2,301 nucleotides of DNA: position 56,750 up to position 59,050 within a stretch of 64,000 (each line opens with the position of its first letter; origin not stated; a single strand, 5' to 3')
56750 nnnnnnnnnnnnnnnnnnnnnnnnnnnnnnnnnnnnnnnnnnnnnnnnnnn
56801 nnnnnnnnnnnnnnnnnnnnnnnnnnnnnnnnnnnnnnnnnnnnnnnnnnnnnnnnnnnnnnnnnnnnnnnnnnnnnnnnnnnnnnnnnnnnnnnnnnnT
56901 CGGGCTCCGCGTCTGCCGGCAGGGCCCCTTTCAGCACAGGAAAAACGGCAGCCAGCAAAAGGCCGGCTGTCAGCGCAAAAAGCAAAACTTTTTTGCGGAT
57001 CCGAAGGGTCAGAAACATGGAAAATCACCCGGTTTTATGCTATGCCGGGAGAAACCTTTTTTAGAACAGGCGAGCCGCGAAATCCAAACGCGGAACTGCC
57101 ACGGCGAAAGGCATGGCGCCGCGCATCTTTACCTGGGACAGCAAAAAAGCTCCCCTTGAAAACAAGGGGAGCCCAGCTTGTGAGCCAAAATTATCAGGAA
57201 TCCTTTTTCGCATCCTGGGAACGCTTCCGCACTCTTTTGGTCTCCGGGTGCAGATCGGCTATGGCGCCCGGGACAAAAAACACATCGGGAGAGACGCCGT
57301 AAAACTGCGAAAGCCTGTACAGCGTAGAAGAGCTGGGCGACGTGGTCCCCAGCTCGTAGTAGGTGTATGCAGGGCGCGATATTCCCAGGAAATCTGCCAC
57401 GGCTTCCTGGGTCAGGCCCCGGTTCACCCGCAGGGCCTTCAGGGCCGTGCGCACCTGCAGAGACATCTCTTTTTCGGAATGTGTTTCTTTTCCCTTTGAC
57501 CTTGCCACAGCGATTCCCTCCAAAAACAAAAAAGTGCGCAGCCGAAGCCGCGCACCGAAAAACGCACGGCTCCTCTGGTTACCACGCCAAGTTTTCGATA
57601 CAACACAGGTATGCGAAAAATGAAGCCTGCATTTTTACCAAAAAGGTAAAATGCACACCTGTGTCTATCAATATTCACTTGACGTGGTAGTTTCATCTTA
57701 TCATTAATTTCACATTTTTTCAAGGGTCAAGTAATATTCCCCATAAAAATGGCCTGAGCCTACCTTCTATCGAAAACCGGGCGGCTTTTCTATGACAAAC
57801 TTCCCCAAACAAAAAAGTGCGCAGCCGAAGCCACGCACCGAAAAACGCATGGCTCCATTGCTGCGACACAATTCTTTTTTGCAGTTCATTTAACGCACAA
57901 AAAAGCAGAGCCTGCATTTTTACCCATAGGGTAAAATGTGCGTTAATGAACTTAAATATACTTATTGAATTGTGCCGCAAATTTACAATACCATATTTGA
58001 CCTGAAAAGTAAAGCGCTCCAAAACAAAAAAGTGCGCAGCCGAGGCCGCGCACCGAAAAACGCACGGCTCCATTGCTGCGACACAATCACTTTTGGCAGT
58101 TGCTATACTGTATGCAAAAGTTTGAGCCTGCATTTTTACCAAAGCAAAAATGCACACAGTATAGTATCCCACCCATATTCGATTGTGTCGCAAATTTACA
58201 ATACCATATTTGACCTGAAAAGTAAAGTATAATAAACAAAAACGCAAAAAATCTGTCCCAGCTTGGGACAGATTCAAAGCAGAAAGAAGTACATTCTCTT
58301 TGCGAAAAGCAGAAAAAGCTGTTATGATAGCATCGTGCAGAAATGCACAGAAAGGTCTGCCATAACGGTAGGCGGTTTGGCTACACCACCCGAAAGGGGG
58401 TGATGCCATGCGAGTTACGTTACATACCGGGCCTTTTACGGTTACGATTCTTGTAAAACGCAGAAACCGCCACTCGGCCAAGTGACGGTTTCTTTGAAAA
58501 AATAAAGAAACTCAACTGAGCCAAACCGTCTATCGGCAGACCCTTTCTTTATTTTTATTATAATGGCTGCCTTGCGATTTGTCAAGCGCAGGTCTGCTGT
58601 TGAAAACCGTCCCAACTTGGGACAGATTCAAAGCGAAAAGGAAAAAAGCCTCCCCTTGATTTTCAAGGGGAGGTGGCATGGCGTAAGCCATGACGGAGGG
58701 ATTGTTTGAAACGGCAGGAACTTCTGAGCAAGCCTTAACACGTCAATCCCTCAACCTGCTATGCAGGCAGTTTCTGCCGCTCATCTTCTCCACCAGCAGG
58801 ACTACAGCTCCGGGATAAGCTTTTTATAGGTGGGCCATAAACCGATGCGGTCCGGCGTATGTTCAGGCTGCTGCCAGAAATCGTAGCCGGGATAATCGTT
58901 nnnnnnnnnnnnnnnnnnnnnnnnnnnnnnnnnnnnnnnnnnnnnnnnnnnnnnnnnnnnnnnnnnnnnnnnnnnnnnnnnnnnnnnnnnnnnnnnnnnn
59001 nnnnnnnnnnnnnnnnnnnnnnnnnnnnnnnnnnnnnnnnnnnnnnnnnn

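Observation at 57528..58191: Three tandem paralogous ~165-nt RNAs: fully compensated stems, conserved self-complementary single-stranded blocks and a possible antiterminator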

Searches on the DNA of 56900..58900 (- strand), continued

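Call 35: search_with_rna_model(model_id=R1, sources=[L096, L097, L098, L099, L100, L101, L102, L103, L104, L105, L106, L107, L108, L109, L110, L111, L112, L113, L114, L115, L116, L117, L118, L119, L120, L121, L122, L123, L124, L125, L126, L127, L128, L129, L130, L131, L132, L133, L134, L135, L136, L137, L138, L139, L140, L141, L142, L143, L144, L145, L146, L147, L148, L149, L150, L151, L152, L153, L154, L155, L156, L157, L158, L159, L160, L161, L162, L163, L164, L165, L166, L167, L168, L169, L170, L171, L172, L173, L174, L175, L176, L177, L178, L179, L180, L181, L182, L183, L184, L185, L186, L187, L188, L189, L190, L191, L192, L193, L194, L195], max_evalue=0.001)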
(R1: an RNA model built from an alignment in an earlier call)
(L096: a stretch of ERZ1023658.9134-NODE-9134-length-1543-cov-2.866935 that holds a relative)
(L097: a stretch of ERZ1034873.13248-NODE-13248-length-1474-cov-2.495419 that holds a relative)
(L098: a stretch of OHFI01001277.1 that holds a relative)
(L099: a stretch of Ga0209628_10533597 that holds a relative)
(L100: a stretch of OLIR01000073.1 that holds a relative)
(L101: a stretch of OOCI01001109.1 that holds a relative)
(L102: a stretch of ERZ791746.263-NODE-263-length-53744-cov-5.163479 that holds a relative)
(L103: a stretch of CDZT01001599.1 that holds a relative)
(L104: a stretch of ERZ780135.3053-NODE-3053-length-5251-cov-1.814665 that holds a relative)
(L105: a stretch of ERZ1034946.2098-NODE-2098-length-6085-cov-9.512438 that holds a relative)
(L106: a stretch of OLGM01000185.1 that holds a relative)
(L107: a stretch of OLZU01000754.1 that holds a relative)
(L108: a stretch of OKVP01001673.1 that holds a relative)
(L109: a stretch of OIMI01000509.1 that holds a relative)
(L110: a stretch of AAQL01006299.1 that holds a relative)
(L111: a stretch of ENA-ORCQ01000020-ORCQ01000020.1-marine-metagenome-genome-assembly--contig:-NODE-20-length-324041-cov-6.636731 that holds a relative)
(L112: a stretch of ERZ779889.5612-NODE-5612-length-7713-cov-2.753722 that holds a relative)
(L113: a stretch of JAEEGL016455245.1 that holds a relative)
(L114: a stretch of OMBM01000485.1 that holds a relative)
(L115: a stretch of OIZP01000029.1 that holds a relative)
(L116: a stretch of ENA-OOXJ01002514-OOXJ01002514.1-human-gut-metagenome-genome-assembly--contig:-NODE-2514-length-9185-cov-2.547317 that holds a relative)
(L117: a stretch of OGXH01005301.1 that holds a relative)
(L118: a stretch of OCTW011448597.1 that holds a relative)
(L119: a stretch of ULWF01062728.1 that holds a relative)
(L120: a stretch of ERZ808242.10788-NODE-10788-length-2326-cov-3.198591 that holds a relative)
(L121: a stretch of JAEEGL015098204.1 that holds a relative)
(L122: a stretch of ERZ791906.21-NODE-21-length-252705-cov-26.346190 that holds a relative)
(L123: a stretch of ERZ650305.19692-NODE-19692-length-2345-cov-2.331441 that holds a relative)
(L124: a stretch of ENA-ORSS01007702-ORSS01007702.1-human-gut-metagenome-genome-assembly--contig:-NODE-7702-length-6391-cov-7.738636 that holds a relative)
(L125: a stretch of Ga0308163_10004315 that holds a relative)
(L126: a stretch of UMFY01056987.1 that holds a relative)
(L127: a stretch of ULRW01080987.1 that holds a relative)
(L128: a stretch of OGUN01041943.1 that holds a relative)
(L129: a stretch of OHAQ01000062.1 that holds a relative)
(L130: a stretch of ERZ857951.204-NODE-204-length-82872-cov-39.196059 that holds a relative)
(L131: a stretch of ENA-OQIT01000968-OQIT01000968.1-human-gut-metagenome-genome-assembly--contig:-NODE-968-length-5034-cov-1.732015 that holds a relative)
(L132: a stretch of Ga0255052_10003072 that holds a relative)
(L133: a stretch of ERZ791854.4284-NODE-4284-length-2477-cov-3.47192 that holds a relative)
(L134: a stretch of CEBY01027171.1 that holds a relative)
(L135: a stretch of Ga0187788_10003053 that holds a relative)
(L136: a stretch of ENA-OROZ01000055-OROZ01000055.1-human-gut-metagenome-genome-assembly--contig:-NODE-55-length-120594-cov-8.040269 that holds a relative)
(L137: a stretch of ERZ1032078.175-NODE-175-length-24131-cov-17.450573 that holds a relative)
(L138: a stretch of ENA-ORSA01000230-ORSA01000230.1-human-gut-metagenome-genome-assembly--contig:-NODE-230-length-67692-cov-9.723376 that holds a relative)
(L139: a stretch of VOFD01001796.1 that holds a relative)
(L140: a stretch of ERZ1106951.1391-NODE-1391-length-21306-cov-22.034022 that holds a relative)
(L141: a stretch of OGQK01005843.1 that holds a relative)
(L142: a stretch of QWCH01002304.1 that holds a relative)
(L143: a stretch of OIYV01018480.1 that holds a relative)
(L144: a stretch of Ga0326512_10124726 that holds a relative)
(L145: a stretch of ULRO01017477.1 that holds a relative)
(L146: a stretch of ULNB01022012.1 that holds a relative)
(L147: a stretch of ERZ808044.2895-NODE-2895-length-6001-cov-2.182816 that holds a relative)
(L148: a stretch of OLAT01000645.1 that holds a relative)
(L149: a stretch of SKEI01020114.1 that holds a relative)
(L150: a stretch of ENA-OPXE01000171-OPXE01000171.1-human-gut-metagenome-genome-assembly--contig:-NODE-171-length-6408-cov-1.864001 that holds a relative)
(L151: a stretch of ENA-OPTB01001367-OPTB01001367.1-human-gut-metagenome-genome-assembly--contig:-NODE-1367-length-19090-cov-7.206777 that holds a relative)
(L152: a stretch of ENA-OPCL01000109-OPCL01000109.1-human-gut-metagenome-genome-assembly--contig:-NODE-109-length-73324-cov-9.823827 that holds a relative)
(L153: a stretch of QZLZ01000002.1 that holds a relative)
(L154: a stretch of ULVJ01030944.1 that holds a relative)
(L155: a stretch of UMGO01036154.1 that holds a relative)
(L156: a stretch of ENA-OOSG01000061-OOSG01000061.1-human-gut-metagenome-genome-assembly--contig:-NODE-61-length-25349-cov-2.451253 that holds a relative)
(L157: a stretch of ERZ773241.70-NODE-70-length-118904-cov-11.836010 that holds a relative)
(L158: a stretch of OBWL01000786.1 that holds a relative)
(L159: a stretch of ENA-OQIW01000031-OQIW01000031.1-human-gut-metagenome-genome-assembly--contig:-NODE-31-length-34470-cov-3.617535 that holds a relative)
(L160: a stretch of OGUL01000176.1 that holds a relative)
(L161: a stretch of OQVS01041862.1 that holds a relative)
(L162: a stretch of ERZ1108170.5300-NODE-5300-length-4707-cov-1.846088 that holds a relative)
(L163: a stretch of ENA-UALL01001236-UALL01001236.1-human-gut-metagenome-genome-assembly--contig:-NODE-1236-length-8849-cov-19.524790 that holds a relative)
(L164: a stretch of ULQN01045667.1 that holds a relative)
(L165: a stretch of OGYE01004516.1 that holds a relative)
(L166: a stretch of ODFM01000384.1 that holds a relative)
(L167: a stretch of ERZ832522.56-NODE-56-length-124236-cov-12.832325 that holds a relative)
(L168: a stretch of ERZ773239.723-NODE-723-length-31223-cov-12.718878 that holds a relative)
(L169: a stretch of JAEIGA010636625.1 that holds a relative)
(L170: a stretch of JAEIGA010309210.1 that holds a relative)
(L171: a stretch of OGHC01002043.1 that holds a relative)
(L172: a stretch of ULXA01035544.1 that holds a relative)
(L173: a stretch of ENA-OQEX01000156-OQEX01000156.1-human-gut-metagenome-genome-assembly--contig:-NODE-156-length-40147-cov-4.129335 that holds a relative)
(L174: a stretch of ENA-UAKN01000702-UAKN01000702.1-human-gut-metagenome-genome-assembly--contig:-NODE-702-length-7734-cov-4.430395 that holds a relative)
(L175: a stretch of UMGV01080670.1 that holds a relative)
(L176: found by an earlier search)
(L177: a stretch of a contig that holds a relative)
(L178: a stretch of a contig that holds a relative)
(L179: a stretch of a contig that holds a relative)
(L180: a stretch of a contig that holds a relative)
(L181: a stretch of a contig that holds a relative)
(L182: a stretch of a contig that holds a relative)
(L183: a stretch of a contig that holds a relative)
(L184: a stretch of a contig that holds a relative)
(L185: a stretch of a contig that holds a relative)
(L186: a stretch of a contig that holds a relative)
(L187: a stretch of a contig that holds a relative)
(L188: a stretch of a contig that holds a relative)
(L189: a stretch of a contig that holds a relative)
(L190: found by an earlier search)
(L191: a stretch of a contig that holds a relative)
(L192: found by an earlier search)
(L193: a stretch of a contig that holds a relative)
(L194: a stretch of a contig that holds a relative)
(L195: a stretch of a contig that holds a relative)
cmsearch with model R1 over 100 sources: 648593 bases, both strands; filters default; matches with E-value up to 0.001: 107.
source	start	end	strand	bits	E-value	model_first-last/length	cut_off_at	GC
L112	5364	5526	+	155.2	7.3e-36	1-162/162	no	0.47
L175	727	889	-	155.2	7.3e-36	1-162/162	no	0.47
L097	713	875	+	154.8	8.9e-36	1-162/162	no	0.47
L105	678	840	-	154.8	8.9e-36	1-162/162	no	0.47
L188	898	1063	-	147.5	5.7e-34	1-162/162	no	0.46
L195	3219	3384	+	146.8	8.9e-34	1-162/162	no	0.46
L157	3224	3389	+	146.1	1.3e-33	1-162/162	no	0.46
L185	817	983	+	145.6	1.7e-33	1-162/162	no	0.44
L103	2199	2365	+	143.4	6.1e-33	1-162/162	no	0.44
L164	1562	1728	-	143.4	6.1e-33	1-162/162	no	0.44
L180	5771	5937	-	143.4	6.1e-33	1-162/162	no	0.44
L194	3596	3762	+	143.4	6.1e-33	1-162/162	no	0.44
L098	891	1051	+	143.2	6.8e-33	1-162/162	no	0.47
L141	1969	2129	-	143.2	6.8e-33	1-162/162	no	0.47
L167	771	937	-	142.5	1e-32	1-162/162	no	0.42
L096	878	1043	-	142.3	1.1e-32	1-162/162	no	0.45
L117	2283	2448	+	142.3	1.1e-32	1-162/162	no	0.45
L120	1107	1273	+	141.8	1.6e-32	1-162/162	no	0.44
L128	825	991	-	138.9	8.2e-32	1-162/162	no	0.43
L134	5766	5932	-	138.9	8.2e-32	1-162/162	no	0.43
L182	147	313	+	137.4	1.9e-31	1-162/162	no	0.45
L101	1946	2112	+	135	7.4e-31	1-162/162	no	0.43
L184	3221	3387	+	135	7.4e-31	1-162/162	no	0.43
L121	6360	6524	+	132.3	3.6e-30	1-162/162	no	0.44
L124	207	373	+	130.7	9e-30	1-162/162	no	0.44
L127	5037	5203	-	130.7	9e-30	1-162/162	no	0.44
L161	1180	1346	-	130.7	9e-30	1-162/162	no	0.44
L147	3479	3638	+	127.9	4.5e-29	1-162/162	no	0.38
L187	493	660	-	123.2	6.8e-28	1-162/162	no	0.48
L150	3172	3333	+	123.1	7e-28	1-162/162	no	0.39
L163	7699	7860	+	123.1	7e-28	1-162/162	no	0.39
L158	2950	3114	+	122.6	9.3e-28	1-162/162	no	0.39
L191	4947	5109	-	121.6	1.7e-27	1-162/162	no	0.34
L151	175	336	+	121.4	1.9e-27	1-162/162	no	0.39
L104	1847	2004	+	115.9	4.3e-26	1-162/162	no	0.35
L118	200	372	+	115.8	4.6e-26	1-162/162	no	0.38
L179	211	374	+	113.7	1.5e-25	1-162/162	no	0.4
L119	1066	1233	-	111.8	4.6e-25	1-162/162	no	0.42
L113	1202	1369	+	111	7.1e-25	1-162/162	no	0.42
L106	416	579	+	110.8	8.1e-25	1-162/162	no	0.35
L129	2492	2655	+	110.8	8.1e-25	1-162/162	no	0.35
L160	6597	6760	+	110.8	8.1e-25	1-162/162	no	0.35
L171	4218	4381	-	110.8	8.1e-25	1-162/162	no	0.35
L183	538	701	+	110.8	8.1e-25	1-162/162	no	0.35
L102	4248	4410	+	109.2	2e-24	1-162/162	no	0.35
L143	232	398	+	108.2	3.7e-24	1-162/162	no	0.4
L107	7134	7297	-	106.8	8.1e-24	1-162/162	no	0.37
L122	6427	6590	+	106.8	8.1e-24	1-162/162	no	0.37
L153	180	343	+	106.8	8.1e-24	1-162/162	no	0.37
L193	492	655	+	106.8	8.1e-24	1-162/162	no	0.37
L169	115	286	+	106.1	1.2e-23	1-162/162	no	0.34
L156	7764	7924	+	104.4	3.2e-23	1-162/162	no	0.43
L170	103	272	+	99.2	6.2e-22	1-162/162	no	0.36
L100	5532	5695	-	98.2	1.1e-21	1-162/162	no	0.37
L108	1778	1941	+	98.2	1.1e-21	1-162/162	no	0.37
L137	3906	4069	-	98.2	1.1e-21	1-162/162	no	0.37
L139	3165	3328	-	98.2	1.1e-21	1-162/162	no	0.37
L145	1906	2069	+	98.2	1.1e-21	1-162/162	no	0.37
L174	3307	3470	-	98.2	1.1e-21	1-162/162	no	0.37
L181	4790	4953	-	98.2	1.1e-21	1-162/162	no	0.37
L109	4753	4911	+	96.1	3.7e-21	1-162/162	no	0.32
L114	10402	10560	+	96.1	3.7e-21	1-162/162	no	0.32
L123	388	546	+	96.1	3.7e-21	1-162/162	no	0.32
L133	470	628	+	96.1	3.7e-21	1-162/162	no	0.32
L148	5708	5866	+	96.1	3.7e-21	1-162/162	no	0.32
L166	263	421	-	96.1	3.7e-21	1-162/162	no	0.32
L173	6065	6223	+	96.1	3.7e-21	1-162/162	no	0.32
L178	45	203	+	96.1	3.7e-21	1-162/162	no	0.32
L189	1005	1163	-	96.1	3.7e-21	1-162/162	no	0.32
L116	706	864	-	95.9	4.2e-21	1-162/162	no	0.33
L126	2210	2368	-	95.9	4.2e-21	1-162/162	no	0.33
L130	12999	13157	+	95.9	4.2e-21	1-162/162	no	0.33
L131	4549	4707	-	95.9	4.2e-21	1-162/162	no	0.33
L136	2436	2594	-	95.9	4.2e-21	1-162/162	no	0.33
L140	6196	6354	+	95.9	4.2e-21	1-162/162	no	0.33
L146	601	759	+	95.9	4.2e-21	1-162/162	no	0.33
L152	11434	11592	+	95.9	4.2e-21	1-162/162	no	0.33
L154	1884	2042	-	95.9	4.2e-21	1-162/162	no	0.33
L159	8480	8638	+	95.9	4.2e-21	1-162/162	no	0.33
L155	613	771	+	95.6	5.1e-21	1-162/162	no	0.33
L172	6657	6815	-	95.6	5.1e-21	1-162/162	no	0.33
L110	4207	4365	-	93.2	1.9e-20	1-162/162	no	0.32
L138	762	920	-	92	4e-20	1-162/162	no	0.31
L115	2671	2829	-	91.9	4.1e-20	1-162/162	no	0.34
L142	7281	7439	+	91.7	4.8e-20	1-162/162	no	0.33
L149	1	128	+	89.1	2.1e-19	28-162/162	5'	0.37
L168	4276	4434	-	87.5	5.3e-19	1-162/162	no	0.31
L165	6554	6716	+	82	1.2e-17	1-162/162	no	0.48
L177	2798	2943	-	82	1.2e-17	17-162/162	5'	0.38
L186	1626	1755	-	79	7e-17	39-162/162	5'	0.35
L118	426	622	+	64.8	2.4e-13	1-162/162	no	0.35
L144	1896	2046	+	52.6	2.6e-10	1-142/162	3'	0.4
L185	752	936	-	30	0.00011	1-162/162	no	0.38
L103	2134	2318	-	28.9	0.00021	1-162/162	no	0.39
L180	5818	6002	+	28.9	0.00021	1-162/162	no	0.39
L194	3531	3715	-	28.9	0.00021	1-162/162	no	0.39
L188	946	1072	+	28.7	0.00024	1-162/162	no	0.41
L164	1609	1794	+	28.4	0.00028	1-162/162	no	0.41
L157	3204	3341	-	28.4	0.00028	1-162/162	no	0.43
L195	3199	3336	-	28.4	0.00028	1-162/162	no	0.43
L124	151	318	-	28.2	0.00031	1-162/162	no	0.41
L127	5092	5259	+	28.2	0.00031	1-162/162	no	0.41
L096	925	1050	+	27.8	0.0004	1-162/162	no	0.4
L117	2276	2401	-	27.8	0.0004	1-162/162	no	0.4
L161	1235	1384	+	27.3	0.00051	1-162/162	no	0.41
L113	1176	1322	-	27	0.00061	1-162/162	no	0.36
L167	826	942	+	27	0.00063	1-162/162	no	0.41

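Call 36: search_with_rna_model(model_id=R1, sources=[L196, L197, L198, L199, L200, L201, L202, L203, L204, L205, L206, L207, L208, L209, L210, L211, L212, L213, L214, L215], max_evalue=0.000001)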
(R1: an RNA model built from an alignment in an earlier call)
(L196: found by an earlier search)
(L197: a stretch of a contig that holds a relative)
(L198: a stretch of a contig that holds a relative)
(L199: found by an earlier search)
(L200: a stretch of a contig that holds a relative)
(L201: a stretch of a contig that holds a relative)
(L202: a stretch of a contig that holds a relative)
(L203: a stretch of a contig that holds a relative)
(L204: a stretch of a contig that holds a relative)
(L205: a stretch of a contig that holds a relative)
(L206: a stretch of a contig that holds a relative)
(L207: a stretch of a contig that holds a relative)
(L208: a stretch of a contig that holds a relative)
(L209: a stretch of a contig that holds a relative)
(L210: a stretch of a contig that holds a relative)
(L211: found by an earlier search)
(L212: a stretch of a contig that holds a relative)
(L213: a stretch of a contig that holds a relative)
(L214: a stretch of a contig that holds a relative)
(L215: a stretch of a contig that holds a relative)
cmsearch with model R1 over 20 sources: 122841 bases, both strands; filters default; matches with E-value up to 0.000001: 17.
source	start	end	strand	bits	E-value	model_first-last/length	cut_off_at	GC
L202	1326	1488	+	155.2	1.4e-36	1-162/162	no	0.47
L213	1936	2102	-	143.4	1.1e-33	1-162/162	no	0.44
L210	6583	6747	-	125.2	4e-29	1-162/162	no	0.38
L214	3385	3547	-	109.2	3.8e-25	1-162/162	no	0.35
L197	8934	9106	-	106.9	1.4e-24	1-162/162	no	0.32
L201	899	1062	-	106.8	1.5e-24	1-162/162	no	0.37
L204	351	521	+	106.5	1.8e-24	1-162/162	no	0.33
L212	168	328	+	104.4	6e-24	1-162/162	no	0.43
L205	978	1141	+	99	1.4e-22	1-162/162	no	0.37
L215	3421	3584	-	98.3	2e-22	1-162/162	no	0.35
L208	361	519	-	96.4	6.2e-22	1-162/162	no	0.33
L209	4288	4446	-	96.1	7e-22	1-162/162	no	0.32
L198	677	835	-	95.9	7.9e-22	1-162/162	no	0.33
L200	5354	5512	+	95.9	7.9e-22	1-162/162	no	0.33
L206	448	606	+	88.9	4.4e-20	1-162/162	no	0.32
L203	46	190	+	87.8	8.3e-20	1-162/162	no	0.41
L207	10418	10566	+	75.7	8.7e-17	1-152/162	3'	0.32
